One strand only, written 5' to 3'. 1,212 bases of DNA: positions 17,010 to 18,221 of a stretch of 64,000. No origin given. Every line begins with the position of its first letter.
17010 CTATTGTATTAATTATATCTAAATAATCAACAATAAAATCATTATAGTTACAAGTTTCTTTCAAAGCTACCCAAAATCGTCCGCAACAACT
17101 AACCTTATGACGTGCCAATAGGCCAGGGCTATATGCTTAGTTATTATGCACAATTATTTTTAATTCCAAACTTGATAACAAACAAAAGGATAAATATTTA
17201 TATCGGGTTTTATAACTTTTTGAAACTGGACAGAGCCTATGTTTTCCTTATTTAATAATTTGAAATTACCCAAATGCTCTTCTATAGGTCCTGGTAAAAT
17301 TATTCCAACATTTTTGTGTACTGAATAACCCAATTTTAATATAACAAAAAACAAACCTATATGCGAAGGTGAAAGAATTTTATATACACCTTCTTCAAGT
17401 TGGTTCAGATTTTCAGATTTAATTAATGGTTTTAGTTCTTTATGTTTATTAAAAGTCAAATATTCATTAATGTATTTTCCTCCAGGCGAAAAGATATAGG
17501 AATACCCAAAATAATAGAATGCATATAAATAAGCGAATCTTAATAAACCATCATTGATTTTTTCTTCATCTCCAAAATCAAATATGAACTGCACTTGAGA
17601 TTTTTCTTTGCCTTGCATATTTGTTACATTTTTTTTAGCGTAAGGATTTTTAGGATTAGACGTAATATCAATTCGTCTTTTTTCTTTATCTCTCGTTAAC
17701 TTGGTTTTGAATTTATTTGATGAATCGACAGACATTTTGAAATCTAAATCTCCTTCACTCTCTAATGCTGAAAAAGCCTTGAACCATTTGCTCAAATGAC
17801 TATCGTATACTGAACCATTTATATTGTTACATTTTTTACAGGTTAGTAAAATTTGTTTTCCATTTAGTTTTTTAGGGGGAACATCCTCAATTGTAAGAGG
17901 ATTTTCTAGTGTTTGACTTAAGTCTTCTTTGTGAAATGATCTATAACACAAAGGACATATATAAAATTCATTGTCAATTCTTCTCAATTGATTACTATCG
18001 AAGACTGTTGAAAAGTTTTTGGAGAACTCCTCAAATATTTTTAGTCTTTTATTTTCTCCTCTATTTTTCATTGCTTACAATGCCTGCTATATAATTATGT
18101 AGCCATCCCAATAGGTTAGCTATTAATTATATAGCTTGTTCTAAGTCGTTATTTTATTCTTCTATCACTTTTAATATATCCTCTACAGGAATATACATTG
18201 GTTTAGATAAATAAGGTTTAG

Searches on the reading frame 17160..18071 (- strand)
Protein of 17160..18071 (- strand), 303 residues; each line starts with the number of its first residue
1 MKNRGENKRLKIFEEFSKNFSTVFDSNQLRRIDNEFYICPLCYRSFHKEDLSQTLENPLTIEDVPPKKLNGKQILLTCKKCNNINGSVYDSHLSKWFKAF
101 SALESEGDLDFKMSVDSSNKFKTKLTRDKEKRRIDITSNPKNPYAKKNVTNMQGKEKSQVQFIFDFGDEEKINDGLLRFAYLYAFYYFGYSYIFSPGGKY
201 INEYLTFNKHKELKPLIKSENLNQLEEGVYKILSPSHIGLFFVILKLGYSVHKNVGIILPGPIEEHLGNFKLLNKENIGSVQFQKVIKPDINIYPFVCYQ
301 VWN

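Call 13: search_protein_families(library=pfam, proteins=[window:17160-18071:-], max_evalue=0.001)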
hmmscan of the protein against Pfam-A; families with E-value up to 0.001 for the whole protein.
window:17160-18071:- (303 aa): 1 family
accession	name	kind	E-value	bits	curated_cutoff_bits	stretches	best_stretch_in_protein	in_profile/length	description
PF14279.12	HNH_5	-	0.00084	19.7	27.5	0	56-98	10-56/56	HNH endonuclease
